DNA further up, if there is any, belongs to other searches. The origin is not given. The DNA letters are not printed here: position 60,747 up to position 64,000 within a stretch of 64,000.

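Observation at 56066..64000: Low-GC accessory island: HerA-like giant ATPase, glycine-zipper membrane protein, and independently promoted small-gene cassettes (candidate undescribed conflict/defence module)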

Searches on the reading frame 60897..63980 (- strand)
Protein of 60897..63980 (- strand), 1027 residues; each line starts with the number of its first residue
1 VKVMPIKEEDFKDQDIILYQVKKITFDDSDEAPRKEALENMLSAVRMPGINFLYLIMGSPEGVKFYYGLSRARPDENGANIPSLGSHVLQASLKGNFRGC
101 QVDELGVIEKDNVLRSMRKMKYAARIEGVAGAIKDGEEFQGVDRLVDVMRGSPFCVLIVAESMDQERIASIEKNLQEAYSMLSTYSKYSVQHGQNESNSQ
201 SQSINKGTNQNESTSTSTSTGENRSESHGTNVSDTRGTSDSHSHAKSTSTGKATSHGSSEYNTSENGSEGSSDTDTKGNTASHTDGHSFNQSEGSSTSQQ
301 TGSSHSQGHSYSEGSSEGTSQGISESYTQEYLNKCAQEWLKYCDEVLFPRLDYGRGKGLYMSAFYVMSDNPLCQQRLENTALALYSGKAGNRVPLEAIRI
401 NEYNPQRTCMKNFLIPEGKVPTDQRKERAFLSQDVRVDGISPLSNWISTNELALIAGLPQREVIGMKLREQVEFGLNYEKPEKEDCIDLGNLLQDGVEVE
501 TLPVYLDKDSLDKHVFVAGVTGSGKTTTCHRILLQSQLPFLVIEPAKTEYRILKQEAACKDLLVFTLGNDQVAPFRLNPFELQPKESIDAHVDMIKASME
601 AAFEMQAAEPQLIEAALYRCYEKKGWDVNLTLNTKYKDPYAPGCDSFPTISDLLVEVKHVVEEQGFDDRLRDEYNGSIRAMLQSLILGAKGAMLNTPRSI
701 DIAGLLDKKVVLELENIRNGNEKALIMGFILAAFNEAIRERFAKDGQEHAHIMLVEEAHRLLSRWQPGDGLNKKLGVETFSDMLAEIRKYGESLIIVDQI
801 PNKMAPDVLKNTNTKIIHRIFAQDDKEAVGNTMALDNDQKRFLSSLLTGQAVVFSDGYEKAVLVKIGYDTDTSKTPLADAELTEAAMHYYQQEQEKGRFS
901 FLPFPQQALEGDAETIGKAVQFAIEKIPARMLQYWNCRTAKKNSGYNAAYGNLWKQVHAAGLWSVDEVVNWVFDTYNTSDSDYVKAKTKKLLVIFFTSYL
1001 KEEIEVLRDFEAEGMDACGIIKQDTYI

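Call 3: search_protein_families(library=pfam, proteins=[window:60897-63980:-], max_evalue=0.1)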
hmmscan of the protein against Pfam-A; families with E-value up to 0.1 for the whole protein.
window:60897-63980:- (1027 aa): 9 families
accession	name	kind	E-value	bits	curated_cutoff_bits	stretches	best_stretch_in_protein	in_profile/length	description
PF01935.23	DUF87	-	5.3e-07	30.4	23.2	1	488-591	2-101/220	Helicase HerA, central domain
PF13401.12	AAA_22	-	0.0017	19.1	27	1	512-544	5-40/130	AAA domain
PF01580.24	FtsK_SpoIIIE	-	0.0032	17.4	24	1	499-534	26-61/221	FtsK/SpoIIIE family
PF00004.35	AAA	-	0.016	16.1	21.2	0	516-548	2-34/131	ATPase family associated with various cellular activities (AAA)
PF13238.12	AAA_18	-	0.018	16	29.4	0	515-532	1-18/128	AAA domain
PF19541.4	DUF6065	-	0.018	14.9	26.6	1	144-231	143-232/236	Family of unknown function (DUF6065)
PF10412.15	TrwB_AAD_bind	-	0.02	14.2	20.5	0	506-535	9-38/387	Type IV secretion-system coupling protein DNA-binding domain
PF05872.18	HerA_C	-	0.067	12.2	22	0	502-531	11-40/502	Helicase HerA-like C-terminal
PF21017.2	PHA01746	-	0.068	13.4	24.4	0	157-223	61-119/132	PHA01746-like protein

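Call 4: search_protein_families(library=padloc, proteins=[window:60897-63980:-], max_evalue=0.1)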
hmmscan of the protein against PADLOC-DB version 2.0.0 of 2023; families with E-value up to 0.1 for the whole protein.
window:60897-63980:- (1027 aa): 12 families
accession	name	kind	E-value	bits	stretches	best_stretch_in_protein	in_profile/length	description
PDLC04140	mad8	-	2e-18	65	1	501-866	17-299/314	mads_8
PDLC04103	HerA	-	1.7e-16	57.7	1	747-867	438-557/579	-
PDLC04105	HerA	-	2e-16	57.7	2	742-857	411-526/576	-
PDLC04100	HerA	-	6.8e-14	49.5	1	726-867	414-556/580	-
PDLC04098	HerA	-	1.9e-13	47.9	1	739-867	516-647/686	-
PDLC04097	HerA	-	2.5e-13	47.5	1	732-876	457-600/618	-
PDLC02185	HerA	-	9.4e-13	45.7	1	727-867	421-562/585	-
PDLC01055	HerA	-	3.3e-12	44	2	708-866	382-524/532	Type III coevolved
PDLC04106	HerA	-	7.7e-11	39.2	1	726-867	490-629/667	-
PDLC04102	HerA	-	1.9e-10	37.7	1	752-867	507-620/654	-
PDLC04104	HerA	-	2.7e-07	27.7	1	747-857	217-327/379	-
PDLC02188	HerA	-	4.3e-05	20.6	1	750-867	427-543/578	-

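Call 5: search_protein_families(library=ncbifam, proteins=[window:60897-63980:-], max_evalue=0.1)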
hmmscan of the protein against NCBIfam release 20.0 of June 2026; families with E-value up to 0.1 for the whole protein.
window:60897-63980:- (1027 aa): 14 families
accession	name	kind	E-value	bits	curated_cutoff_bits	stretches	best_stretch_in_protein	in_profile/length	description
NF033849.1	ser_rich_anae_1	subfamily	7.6e-42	142.8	650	3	503-853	751-1128/1163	serine-rich protein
NF053655.1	CedD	equivalog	3.9e-25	88.5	600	2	700-866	374-525/527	DNA-translocating ATPase CedD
NF040937.1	HerA_Thermprot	equivalog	9.3e-13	47.4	800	1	713-866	313-461/487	DNA double-strand break repair helicase HerA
NF042943.1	HerA_antiphage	equivalog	5.8e-12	44.9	800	1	713-866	400-549/566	anti-phage-associated helicase HerA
NF040819.1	helicase_HerA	equivalog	1.6e-11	43.4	970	1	752-866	405-514/561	DNA double-strand break repair helicase HerA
NF045975.1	VirB4_plasma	equivalog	1.8e-09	35.9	590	1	512-861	515-879/894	Mbov_0397 family ICE element conjugal transfer ATPase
NF042944.1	HerA_antiphage_2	equivalog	0.0001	21.2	850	0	746-866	424-542/576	anti-phage-associated helicase HerA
TIGR03743.1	SXT_TraD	subfamily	0.00066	18.2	366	1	487-535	149-198/636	conjugative transfer system coupling protein TraD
NF003673.1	PRK05298.1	equivalog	0.00067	18.1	743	1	512-549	29-66/653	excinuclease ABC subunit UvrB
NF033609.2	MSCRAMM_ClfA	exception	0.0012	16.6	1150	1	197-318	710-842/934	MSCRAMM family adhesin clumping factor ClfA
TIGR00631.1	uvrb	equivalog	0.0014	17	750.1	1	512-553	29-70/658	excinuclease ABC subunit UvrB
NF000535.3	MSCRAMM_SdrC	exception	0.011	13.8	1700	1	196-320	741-866/963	MSCRAMM family adhesin SdrC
NF033845.1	MSCRAMM_ClfB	exception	0.022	12.7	999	1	196-321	601-727/871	MSCRAMM family adhesin clumping factor ClfB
NF012181.0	MSCRAMM_SdrD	exception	0.039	11.3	2500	1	197-317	1130-1267/1379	MSCRAMM family adhesin SdrD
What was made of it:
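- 60897..64000 (-): VirB4-like (HerA/FtsK-superfamily) ATPase, 5'-truncated by the window edge. The full protein is 1056 aa. Pfam DUF87 E 5e-7; NCBIfam ser_rich_anae_1 E 8e-42, below its cut-off (calls 3, 5).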

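Call 6: search_protein_families(library=phrogs, proteins=[window:60897-63980:-], max_evalue=0.1)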
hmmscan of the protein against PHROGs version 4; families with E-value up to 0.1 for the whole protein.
window:60897-63980:- (1027 aa): 3 families
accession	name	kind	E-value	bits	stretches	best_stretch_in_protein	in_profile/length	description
phrog_7035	-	unknown function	2e-17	63.9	2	712-882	453-621/969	-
phrog_2666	-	head and packaging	9.8e-08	32.1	1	780-879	444-543/555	terminase large subunit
phrog_5156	-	unknown function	0.0036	16.4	1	699-817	605-715/824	-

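Call 9: find_homologous_proteins(query=window:60897-63980:-)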
Query window:60897-63980:- (1027 aa): 599 proteins with E <= 0.001 among 8000 candidates; the best 120 are listed.
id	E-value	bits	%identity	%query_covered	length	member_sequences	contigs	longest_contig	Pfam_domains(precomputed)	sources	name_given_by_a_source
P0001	0.0e+0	2313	99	100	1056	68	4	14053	PF01935.24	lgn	-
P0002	0.0e+0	2082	89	100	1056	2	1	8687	PF01935.24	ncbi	-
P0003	0.0e+0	2003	87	100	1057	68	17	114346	PF01935.24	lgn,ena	-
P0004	0.0e+0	1954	84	100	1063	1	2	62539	PF01935.24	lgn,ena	-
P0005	0.0e+0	1941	84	100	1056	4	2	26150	PF01935.24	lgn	-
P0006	0.0e+0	1939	83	100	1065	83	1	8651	PF01935.24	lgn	-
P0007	0.0e+0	1916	83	100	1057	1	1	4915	PF01935.24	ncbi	-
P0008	0.0e+0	1899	82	100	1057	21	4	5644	PF01935.24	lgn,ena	-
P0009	0.0e+0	1843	80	100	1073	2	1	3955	PF01935.24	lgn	-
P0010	0.0e+0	1827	79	100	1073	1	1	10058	PF01935.24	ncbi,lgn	-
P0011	0.0e+0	1806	79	100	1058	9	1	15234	PF01935.24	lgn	-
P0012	0.0e+0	1804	78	100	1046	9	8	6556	PF01935.24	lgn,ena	-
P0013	0.0e+0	1785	78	99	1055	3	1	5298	PF01935.24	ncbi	-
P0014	0.0e+0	1221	58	97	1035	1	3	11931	PF01935.24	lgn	-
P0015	0.0e+0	1202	57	96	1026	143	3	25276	PF01935.24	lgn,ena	-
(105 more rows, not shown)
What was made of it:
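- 60897..64000 (-): P0001 is 99% identical and 1056 aa (call 9).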

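Call 10: find_encoding_contigs(protein=P0001, flank=10000, max_places=4)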
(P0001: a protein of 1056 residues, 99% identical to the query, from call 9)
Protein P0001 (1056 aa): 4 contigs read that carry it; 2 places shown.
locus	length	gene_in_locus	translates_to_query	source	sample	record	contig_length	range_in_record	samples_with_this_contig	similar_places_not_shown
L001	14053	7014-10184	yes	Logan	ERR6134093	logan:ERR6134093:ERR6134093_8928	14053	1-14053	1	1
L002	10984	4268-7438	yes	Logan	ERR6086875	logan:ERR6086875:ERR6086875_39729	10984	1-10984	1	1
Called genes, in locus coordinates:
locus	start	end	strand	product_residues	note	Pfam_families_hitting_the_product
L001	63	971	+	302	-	PF08279:HTH_11 (weak), PF13280:WYL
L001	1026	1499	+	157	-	PF04970:LRAT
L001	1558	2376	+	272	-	-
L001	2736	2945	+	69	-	-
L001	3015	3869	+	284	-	-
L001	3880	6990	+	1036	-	-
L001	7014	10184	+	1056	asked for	PF01935:DUF87 (weak)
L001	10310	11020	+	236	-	-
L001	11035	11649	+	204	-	-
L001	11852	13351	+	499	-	PF13424:TPR_12 (faint), PF08238:Sel1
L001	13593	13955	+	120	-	-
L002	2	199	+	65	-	?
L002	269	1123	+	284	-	-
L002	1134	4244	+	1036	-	-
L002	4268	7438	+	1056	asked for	PF01935:DUF87 (weak)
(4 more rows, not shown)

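Call 11: find_encoding_contigs(protein=P0003, flank=10000, max_places=4)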
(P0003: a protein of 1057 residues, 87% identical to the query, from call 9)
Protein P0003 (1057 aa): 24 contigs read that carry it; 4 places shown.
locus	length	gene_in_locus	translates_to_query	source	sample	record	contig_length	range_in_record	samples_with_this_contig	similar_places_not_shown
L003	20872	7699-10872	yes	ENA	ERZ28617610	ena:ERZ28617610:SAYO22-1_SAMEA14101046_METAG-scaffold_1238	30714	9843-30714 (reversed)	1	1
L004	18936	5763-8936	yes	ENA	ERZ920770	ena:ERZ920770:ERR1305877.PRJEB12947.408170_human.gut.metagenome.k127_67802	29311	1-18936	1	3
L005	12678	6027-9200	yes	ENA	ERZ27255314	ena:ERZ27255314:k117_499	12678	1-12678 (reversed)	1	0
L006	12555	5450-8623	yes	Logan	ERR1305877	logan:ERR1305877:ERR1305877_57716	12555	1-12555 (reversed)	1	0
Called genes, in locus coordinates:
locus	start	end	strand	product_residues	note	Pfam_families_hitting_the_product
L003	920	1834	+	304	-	PF08279:HTH_11 (weak), PF13280:WYL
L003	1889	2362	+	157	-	PF04970:LRAT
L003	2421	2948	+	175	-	-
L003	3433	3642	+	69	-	-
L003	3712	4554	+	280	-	-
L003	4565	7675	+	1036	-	-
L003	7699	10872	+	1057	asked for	PF01935:DUF87 (weak)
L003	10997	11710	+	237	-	-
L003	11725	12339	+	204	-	-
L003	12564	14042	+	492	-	PF13424:TPR_12 (faint), PF08238:Sel1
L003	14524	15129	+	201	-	PF18813:PBECR4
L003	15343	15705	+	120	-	-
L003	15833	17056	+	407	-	PF04286:DUF445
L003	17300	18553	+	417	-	PF04286:DUF445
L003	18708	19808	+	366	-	PF01168:Ala_racemase_N, PF00842:Ala_racemase_C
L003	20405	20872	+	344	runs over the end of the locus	PF00022:Actin (faint), PF06723:MreB_Mbl, PF14450:FtsA (weak)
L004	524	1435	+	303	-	PF08279:HTH_11 (weak), PF13280:WYL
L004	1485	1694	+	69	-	-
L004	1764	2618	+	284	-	-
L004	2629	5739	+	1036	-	-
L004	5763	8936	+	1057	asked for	PF01935:DUF87 (weak)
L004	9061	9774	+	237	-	-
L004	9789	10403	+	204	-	-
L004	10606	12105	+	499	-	PF13424:TPR_12 (faint), PF08238:Sel1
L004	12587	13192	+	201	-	PF18813:PBECR4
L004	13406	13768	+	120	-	-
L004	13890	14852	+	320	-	-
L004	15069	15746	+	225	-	PF00091:Tubulin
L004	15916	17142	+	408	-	PF04286:DUF445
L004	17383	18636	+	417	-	PF04286:DUF445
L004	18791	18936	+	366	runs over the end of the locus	PF01168:Ala_racemase_N, PF00842:Ala_racemase_C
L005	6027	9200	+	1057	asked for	PF01935:DUF87 (weak)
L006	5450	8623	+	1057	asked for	PF01935:DUF87 (weak)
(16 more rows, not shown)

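Call 14: search_protein_families(library=pfam, proteins=[L003:4565-7675:+, L003:3712-4554:+, L003:3433-3642:+, L003:2421-2948:+, L003:1889-2362:+, L003:920-1834:+, L003:7699-10872:+, L004:13890-14852:+, L004:15069-15746:+], max_evalue=0.1)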
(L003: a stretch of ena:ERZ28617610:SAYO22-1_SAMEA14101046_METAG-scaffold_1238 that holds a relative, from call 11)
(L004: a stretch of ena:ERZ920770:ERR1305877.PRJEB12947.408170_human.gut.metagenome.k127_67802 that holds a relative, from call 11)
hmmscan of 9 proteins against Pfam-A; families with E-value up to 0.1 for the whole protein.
L003:4565-7675:+ (1036 aa): 0 families

L003:3712-4554:+ (280 aa): 0 families

L003:3433-3642:+ (69 aa): 0 families

L003:2421-2948:+ (175 aa): 1 family
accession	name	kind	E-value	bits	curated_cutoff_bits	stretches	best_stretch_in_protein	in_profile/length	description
PF14362.11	DUF4407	-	0.043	13.5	31.3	1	36-124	132-205/297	Domain of unknown function (DUF4407)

L003:1889-2362:+ (157 aa): 3 families
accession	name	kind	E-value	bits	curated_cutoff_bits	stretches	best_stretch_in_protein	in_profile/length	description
PF04970.19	LRAT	-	8.9e-26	91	24.3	1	31-141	3-118/120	Lecithin retinol acyltransferase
PF00877.26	NLPC_P60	-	0.04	14.4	23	1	26-62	46-81/105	NlpC/P60 family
PF07738.19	Sad1_UNC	-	0.085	13.3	22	0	70-135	37-96/132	Sad1 / UNC-like C-terminal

L003:920-1834:+ (304 aa): 9 families
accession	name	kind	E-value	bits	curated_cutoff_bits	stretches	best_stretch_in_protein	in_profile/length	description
PF13280.12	WYL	-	1.2e-10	41.7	21.8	1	153-216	6-69/70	WYL domain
PF08279.18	HTH_11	-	4.8e-06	26.8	25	1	12-52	1-42/55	HTH domain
PF00392.27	GntR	-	0.00027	21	27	1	19-50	17-49/64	Bacterial regulatory proteins, gntR family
PF08220.18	HTH_DeoR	-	0.0015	18.7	21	1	16-51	5-40/57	DeoR-like helix-turn-helix domain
PF08280.17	HTH_Mga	-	0.014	15.8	23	1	29-55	23-49/59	M protein trans-acting positive regulator (MGA) HTH domain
PF13730.12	HTH_36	-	0.021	15.1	25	1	27-51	27-51/55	Helix-turn-helix domain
PF12277.13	DUF3618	-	0.042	14.5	24.9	1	39-56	4-21/47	Protein of unknown function (DUF3618)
PF13545.12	HTH_Crp_2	-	0.067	13.6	27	0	12-51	6-48/70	Crp-like helix-turn-helix domain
PF25213.1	HVO_A0261_N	-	0.076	13.3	35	0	24-52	23-51/86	HVO_A0261 N-terminal domain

L003:7699-10872:+ (1057 aa): 9 families
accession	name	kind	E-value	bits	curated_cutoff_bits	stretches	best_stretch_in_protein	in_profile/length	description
PF01935.23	DUF87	-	6.7e-07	30.1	23.2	1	518-623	2-103/220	Helicase HerA, central domain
PF13401.12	AAA_22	-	0.00077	20.2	27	1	543-575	6-41/130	AAA domain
PF00004.35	AAA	-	0.005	17.7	21.2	0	761-822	39-97/131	ATPase family associated with various cellular activities (AAA)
PF01580.24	FtsK_SpoIIIE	-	0.0092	15.9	24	1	528-564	25-61/221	FtsK/SpoIIIE family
PF05872.18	HerA_C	-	0.011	14.8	22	0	531-562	10-41/502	Helicase HerA-like C-terminal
PF13238.12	AAA_18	-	0.02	15.8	29.4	0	546-567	2-21/128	AAA domain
PF01443.25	Viral_helicase1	-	0.055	13.7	21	1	546-580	2-32/228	Viral superfamily 1 RNA helicase core domain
PF10412.15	TrwB_AAD_bind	-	0.058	12.7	20.5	0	534-565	7-38/387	Type IV secretion-system coupling protein DNA-binding domain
PF20720.3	nSTAND3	-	0.059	13.5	27.2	0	529-565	2-40/155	Novel STAND NTPase 3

L004:13890-14852:+ (320 aa): 1 family
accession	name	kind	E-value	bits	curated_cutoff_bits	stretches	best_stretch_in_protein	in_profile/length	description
PF14876.11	RSF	-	0.038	14.4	30.4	0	194-308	76-200/217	Respiratory growth transcriptional regulator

L004:15069-15746:+ (225 aa): 1 family
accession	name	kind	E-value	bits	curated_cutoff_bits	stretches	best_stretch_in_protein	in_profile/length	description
PF00091.31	Tubulin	-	6e-22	79.3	33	1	6-163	1-188/190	Tubulin/FtsZ family, GTPase domain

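Call 15: search_protein_families(library=padloc, proteins=[L003:4565-7675:+, L003:3712-4554:+, L003:3433-3642:+, L003:2421-2948:+, L003:1889-2362:+, L003:920-1834:+, L004:13890-14852:+, L004:15069-15746:+], max_evalue=0.1)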
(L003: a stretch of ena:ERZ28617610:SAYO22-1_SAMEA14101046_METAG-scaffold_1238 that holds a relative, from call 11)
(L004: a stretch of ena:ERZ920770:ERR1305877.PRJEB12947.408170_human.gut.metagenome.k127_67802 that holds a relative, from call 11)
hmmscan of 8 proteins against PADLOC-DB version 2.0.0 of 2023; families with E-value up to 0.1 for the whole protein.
L003:4565-7675:+ (1036 aa): 0 families

L003:3712-4554:+ (280 aa): 5 families
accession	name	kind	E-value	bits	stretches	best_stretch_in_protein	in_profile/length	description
PDLC00581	JetC3|JetC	-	0.0012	14.8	1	40-221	795-979/1473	DUF3584 domain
PDLC00551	JetC2|JetC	-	0.0014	14.5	1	45-187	867-1006/1365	DUF3584 domain; MukB-like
PDLC00580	JetC3|JetC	-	0.0075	12.5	1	34-162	301-435/1068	DUF3584 domain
PDLC00519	JetC1|JetC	-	0.013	11.7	1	44-164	269-812/1097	DUF3584 domain; MukB-like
PDLC03512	REase_II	-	0.053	10.7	1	82-179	102-207/276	Type II restriction enzyme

L003:3433-3642:+ (69 aa): 1 family
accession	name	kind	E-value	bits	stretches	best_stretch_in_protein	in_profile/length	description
PDLC04514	PDC-M20B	-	0.016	12.6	1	21-64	29-72/282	-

L003:2421-2948:+ (175 aa): 2 families
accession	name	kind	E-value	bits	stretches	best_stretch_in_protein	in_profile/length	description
PDLC02947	RT_IV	-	0.0006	17.1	1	34-115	304-383/386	-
PDLC02731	PbeC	-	0.038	10.8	1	24-126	389-490/645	PbeC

L003:1889-2362:+ (157 aa): 0 families

L003:920-1834:+ (304 aa): 4 families
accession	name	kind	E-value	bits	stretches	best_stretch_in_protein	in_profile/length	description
PDLC01457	WYL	-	3.6e-23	80.3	1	11-226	4-202/229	"CAS-I,CAS-II,CAS-III,CAS-IV,CAS-V,CAS-VI; associated_signaling"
PDLC01652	WYL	-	3.6e-14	51.4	1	145-304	15-145/162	"CAS-I,CAS-II,CAS-III,CAS-IV,CAS-V,CAS-VI; associated_signaling"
PDLC01766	Cas3c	-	1.2e-05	21.7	1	6-226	3-215/1009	-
PDLC03787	RTasWYL-YodC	-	0.013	12.7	1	122-222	177-266/354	DRT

L004:13890-14852:+ (320 aa): 0 families

L004:15069-15746:+ (225 aa): 0 families

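Call 18: search_solved_structures(query=L003:4565-7675:+, max_evalue=1)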
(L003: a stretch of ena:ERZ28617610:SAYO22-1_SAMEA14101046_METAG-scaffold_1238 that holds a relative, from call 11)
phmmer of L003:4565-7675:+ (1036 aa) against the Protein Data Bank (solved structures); distinct sequences matched with E-value up to 1: 0.

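Call 19: search_solved_structures(query=A1, max_evalue=0.01)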
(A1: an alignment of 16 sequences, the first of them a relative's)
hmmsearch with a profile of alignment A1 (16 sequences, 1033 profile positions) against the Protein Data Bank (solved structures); distinct sequences matched with E-value up to 0.01: 8.
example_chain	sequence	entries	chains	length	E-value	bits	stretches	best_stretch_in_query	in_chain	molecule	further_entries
8yho_A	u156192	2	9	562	1.6e-11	46.2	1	745-886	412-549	DUF87 domain-containing protein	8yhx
9x1l_A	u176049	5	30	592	1e-09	40.2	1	769-883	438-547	DNA helicase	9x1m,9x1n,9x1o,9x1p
8xau_A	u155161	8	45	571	2.5e-09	38.9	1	753-885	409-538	ATP-binding protein | HerA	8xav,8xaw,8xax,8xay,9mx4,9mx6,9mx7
4d2i_A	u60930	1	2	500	3.9e-09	38.3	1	758-882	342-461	HERA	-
9c1m_M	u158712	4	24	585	2.1e-08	35.9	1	763-872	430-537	ATP-binding protein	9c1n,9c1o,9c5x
8j4u_M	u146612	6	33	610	7.1e-05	24.2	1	747-885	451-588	Nucleoside triphosphate hydrolase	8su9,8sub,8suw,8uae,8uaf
8wiv_A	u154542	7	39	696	0.00083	20.6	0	767-875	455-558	Helicase HerA central domain-containing protein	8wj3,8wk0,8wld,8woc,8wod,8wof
8ziq_M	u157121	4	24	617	0.0034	18.6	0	527-592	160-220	HerA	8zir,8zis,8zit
